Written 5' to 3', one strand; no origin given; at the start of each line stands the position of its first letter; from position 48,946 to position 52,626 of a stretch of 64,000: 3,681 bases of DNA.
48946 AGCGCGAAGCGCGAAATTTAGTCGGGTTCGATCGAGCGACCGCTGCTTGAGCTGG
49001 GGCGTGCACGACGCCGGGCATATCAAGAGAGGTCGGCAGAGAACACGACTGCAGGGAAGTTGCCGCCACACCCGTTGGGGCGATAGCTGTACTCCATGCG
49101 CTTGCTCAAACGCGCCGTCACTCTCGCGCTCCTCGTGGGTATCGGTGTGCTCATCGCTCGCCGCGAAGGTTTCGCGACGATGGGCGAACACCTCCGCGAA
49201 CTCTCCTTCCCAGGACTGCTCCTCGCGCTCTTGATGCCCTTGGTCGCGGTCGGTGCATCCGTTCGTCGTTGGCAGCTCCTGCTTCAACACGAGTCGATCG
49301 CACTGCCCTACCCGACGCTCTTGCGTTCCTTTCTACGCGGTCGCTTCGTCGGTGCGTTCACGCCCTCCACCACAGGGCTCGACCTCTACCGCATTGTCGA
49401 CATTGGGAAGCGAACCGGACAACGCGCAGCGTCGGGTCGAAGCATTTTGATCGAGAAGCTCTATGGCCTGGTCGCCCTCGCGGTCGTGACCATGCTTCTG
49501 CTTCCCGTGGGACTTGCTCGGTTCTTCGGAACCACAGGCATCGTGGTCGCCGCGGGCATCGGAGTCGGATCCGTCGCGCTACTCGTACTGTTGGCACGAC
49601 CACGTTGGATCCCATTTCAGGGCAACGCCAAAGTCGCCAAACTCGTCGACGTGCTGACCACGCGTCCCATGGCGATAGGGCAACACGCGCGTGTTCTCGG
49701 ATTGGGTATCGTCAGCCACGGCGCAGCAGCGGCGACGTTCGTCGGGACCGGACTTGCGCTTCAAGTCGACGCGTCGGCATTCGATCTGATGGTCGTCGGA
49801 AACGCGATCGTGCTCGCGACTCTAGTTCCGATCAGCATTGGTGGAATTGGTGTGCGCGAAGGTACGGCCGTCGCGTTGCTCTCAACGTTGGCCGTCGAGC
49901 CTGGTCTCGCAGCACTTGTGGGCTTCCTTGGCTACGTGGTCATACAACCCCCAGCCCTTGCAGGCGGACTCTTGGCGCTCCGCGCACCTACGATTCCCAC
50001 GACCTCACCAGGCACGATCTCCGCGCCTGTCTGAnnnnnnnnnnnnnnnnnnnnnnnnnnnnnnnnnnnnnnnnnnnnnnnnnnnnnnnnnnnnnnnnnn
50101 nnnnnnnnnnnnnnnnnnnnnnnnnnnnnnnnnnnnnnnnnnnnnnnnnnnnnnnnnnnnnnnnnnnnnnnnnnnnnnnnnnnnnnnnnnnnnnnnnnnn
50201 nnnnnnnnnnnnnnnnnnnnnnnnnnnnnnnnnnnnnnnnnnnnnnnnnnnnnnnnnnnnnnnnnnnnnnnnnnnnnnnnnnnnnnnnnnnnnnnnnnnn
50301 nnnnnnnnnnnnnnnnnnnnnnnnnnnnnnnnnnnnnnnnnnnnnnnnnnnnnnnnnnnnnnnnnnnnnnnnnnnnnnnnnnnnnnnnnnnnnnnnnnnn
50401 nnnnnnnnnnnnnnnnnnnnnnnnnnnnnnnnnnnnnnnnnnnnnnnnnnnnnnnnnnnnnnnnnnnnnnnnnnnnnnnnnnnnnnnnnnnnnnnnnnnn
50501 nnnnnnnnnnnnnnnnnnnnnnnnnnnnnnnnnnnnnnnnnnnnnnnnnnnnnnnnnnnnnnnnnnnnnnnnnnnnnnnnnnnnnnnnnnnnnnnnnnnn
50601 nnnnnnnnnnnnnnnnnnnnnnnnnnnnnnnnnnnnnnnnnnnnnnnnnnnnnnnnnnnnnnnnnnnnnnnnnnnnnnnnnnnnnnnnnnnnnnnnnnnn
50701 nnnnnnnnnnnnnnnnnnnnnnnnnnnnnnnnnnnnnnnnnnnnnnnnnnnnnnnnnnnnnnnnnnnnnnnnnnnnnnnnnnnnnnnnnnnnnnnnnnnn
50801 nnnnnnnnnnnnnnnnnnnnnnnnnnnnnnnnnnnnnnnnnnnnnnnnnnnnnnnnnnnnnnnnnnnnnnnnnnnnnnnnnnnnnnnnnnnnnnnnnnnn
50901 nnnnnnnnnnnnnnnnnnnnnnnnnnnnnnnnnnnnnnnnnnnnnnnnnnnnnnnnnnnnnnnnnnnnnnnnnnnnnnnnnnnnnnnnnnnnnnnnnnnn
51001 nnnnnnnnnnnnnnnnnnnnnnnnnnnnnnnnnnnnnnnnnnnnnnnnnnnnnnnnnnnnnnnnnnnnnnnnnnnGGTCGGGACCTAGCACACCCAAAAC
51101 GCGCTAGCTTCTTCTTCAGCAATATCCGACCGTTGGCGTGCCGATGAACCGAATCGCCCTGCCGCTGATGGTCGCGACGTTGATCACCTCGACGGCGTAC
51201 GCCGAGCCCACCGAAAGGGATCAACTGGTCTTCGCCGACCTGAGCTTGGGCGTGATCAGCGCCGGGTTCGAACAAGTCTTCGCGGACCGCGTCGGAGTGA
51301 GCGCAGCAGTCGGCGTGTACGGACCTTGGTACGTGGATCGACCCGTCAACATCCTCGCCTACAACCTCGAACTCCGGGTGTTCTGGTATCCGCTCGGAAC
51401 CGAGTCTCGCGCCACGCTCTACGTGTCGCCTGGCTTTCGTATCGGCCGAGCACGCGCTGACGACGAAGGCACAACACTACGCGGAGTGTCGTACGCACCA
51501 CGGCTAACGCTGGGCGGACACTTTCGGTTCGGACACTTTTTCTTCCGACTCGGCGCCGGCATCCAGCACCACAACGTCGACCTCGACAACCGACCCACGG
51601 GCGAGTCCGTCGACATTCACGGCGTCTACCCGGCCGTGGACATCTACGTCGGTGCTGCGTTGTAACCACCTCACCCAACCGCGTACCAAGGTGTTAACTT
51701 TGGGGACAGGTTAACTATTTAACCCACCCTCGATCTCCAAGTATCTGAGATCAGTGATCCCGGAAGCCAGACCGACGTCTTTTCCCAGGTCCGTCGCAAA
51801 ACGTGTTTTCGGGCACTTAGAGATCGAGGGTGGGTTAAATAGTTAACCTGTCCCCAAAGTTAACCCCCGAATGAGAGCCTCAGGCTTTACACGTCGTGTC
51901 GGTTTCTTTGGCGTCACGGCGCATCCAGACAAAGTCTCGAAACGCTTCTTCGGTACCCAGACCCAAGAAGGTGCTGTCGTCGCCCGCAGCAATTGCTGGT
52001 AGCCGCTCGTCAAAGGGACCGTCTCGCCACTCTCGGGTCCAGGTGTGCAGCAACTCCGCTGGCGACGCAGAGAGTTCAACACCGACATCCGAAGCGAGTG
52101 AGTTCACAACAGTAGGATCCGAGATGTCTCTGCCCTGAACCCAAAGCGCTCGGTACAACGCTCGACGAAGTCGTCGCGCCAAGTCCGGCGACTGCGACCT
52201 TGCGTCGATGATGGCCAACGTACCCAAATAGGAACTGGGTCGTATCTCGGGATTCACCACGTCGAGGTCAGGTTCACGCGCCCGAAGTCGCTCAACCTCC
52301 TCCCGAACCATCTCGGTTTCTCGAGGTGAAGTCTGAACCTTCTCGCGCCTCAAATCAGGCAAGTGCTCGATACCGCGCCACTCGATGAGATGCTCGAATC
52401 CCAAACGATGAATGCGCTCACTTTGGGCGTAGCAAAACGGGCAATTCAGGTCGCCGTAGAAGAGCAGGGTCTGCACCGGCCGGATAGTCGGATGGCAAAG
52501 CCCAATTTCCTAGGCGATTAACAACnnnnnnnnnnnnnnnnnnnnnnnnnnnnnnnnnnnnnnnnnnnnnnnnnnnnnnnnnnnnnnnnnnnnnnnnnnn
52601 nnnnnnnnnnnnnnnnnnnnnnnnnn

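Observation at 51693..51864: AT-rich 172-bp element with perfect 45-bp inverted arms: candidate MITE or unusual structured element between convergent genes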

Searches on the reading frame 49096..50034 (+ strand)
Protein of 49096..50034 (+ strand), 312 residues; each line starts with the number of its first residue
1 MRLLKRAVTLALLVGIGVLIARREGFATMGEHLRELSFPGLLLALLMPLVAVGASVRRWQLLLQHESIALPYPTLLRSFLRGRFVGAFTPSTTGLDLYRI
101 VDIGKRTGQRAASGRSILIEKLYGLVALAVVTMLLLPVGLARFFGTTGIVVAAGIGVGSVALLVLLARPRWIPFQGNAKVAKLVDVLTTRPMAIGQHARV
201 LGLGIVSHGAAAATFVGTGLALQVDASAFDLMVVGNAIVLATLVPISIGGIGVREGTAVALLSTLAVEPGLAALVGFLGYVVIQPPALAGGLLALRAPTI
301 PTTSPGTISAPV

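Call 15: search_protein_families(library=pfam, proteins=[window:49096-50034:+], max_evalue=0.01)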
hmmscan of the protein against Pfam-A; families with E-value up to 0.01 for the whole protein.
window:49096-50034:+ (312 aa): 1 family
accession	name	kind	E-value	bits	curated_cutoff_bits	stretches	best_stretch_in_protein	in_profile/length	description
PF03706.18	LPG_synthase_TM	-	3.7e-25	89.4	33.4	1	8-278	3-289/302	Lysylphosphatidylglycerol synthase TM region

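Call 24: find_encoding_contigs(protein=window:49096-50034:+, flank=10000, max_places=5)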
Protein window:49096-50034:+ (312 aa): no gene with exactly this product is on record in the collection.

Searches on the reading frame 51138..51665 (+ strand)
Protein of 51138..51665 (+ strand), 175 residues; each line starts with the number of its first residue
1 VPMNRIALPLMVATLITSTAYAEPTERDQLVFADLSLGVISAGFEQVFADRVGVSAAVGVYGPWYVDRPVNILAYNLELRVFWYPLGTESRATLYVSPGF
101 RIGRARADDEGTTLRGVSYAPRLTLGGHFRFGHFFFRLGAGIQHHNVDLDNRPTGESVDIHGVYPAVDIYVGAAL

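Call 12: find_encoding_contigs(protein=window:51138-51665:+, flank=10000, max_places=10)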
Protein window:51138-51665:+ (175 aa): no gene with exactly this product is on record in the collection.

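Call 15: search_protein_families(library=pfam, proteins=[window:51138-51665:+], max_evalue=0.01)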
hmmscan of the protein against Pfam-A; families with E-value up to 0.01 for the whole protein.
window:51138-51665:+ (175 aa): 0 families

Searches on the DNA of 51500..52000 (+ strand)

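Call 16: search_dna_similar(query=window:51680-51880:+, collection=plasmids, mode=distant, max_evalue=0.01)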
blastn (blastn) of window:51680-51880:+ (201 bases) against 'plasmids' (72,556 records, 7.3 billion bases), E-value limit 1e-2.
No match.

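Call 17: search_dna_similar(query=window:51680-51880:+, collection=phages, mode=distant, max_evalue=0.01)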
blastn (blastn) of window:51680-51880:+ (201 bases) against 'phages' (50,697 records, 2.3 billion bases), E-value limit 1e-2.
No match.

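Call 86: search_rna_families(source=window, start=51500, end=52000, threshold=evalue, max_evalue=1)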
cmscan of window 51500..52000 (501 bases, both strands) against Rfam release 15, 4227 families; matches with E-value up to 1: 5.
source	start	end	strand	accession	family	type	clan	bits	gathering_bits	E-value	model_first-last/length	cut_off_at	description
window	51709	51848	+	RF04071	MIR2863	Gene; miRNA;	CL00139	44.9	94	3.5e-08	1-113/113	no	MIR2863 microRNA precursor family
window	51710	51847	-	RF04071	MIR2863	Gene; miRNA;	CL00139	43.7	94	7.6e-08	1-113/113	no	MIR2863 microRNA precursor family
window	51714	51843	+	RF03938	mir-4662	Gene; miRNA;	-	42.1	97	1.6e-07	1-67/67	no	mir-4662 microRNA precursor family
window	51699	51859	+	RF04051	mir-8517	Gene; miRNA;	-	41.4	70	1.2e-07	1-108/108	no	mir-8517 microRNA precursor family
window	51738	51772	+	RF03092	Ocean-VII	Gene; sRNA;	-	13.8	53.5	0.25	1-41/41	no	Ocean-VII RNA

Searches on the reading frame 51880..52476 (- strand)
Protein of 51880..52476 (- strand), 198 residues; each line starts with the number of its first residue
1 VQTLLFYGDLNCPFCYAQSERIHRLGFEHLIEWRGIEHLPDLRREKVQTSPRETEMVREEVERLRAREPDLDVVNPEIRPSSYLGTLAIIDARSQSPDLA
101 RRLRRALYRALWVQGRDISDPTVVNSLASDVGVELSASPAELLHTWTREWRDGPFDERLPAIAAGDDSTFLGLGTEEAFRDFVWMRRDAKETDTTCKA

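Call 11: find_encoding_contigs(protein=window:51880-52476:-, flank=10000, max_places=10)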
Protein window:51880-52476:- (198 aa): no gene with exactly this product is on record in the collection.

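Call 15: search_protein_families(library=pfam, proteins=[window:51880-52476:-], max_evalue=0.01)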
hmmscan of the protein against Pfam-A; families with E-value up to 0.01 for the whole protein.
window:51880-52476:- (198 aa): 1 family
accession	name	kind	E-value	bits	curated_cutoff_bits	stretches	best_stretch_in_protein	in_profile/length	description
PF01323.26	DSBA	-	5.6e-10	39.8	25.6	1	3-137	1-138/191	DSBA-like thioredoxin domain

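Call 18: find_homologous_proteins(query=window:51880-52476:-, max_evalue=0.00001)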
Query window:51880-52476:- (198 aa): 29 proteins with E <= 0.00001 among 1377 candidates.
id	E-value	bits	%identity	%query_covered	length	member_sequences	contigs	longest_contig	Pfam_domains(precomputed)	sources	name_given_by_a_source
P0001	3.8e-54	201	48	98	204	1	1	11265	PF01323.27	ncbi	ncbi:MAG: DsbA family protein [Myxococcota bacterium]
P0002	2.0e-44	169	45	97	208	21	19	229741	PF01323.27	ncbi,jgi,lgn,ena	ncbi:MAG: DsbA family protein [Sandaracinaceae bacterium]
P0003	8.2e-44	167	43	99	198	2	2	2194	PF01323.27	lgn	-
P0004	8.6e-41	158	45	100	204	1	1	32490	PF01323.27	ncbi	-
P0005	1.9e-38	150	44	90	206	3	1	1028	PF01323.27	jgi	-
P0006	4.7e-38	149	43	86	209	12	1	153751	PF01323.27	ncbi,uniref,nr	ncbi:DsbA family protein [Polyangium sp. 6x1]|uniref:DsbA family oxidoreductase n=1 Tax=Polyangium s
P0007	1.5e-36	144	42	96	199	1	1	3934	PF01323.27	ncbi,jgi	-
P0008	2.0e-36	143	43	97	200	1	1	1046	PF01323.27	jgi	jgi:hypothetical protein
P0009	1.0e-34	138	38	97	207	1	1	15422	PF01323.27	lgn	-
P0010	1.3e-34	137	38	99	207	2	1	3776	PF01323.27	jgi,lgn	jgi:2-hydroxychromene-2-carboxylate isomerase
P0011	7.4e-34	135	44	85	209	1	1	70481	PF01323.27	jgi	jgi:2-hydroxychromene-2-carboxylate isomerase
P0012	1.8e-32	130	37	98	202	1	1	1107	PF01323.27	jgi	jgi:DSBA-like thioredoxin domain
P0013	2.7e-32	130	41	86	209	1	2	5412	PF01323.27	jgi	jgi:2-hydroxychromene-2-carboxylate isomerase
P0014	1.5e-30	124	38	92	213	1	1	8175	PF01323.27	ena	-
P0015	2.2e-30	124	38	94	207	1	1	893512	PF01323.27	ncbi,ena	-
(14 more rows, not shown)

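Call 22: find_encoding_contigs(protein=P0001, flank=5000, max_places=3)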
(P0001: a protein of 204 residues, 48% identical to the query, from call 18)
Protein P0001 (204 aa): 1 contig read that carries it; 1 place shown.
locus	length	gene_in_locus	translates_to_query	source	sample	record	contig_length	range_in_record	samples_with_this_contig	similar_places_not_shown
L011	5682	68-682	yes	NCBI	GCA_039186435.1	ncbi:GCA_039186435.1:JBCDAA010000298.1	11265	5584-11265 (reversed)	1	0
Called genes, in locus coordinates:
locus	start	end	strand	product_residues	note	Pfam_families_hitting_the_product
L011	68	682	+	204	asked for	PF01323:DSBA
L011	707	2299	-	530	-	PF07637:PSD5, PF07631:PSD4, PF07627:PSCyt3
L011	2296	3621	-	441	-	PF07586:HXXSHH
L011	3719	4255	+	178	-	PF04542:Sigma70_r2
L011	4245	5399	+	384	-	PF04773:FecR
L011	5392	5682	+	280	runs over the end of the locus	-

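Call 23: find_encoding_contigs(protein=P0002, flank=5000, max_places=4)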
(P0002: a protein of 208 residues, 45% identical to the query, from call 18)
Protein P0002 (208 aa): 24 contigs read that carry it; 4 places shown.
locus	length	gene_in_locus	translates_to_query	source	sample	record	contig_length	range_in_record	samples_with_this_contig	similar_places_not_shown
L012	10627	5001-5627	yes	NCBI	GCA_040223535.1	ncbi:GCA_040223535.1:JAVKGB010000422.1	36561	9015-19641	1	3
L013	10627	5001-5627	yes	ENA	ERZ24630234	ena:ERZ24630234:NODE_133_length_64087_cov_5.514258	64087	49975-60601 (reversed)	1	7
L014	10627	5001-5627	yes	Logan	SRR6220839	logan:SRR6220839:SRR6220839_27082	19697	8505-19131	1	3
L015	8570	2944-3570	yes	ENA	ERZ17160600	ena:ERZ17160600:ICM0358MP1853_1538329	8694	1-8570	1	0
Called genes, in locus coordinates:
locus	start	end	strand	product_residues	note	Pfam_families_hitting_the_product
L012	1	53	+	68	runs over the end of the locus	-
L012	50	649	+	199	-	-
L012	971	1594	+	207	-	PF00440:TetR_N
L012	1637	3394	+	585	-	PF01627:Hpt, PF02518:HATPase_c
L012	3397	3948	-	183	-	-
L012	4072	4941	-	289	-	PF00069:Pkinase, PF03109:ABC1 (faint), PF07714:PK_Tyr_Ser-Thr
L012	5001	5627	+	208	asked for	PF01323:DSBA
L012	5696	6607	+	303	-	PF12146:Hydrolase_4, PF00561:Abhydrolase_1, PF12697:Abhydrolase_6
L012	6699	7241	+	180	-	-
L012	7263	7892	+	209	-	PF18228:CdiI_N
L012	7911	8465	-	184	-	-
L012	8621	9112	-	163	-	-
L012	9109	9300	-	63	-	-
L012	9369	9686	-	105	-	-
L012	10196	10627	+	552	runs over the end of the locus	-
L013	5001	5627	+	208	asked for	PF01323:DSBA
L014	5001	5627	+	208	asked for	PF01323:DSBA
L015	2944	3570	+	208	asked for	PF01323:DSBA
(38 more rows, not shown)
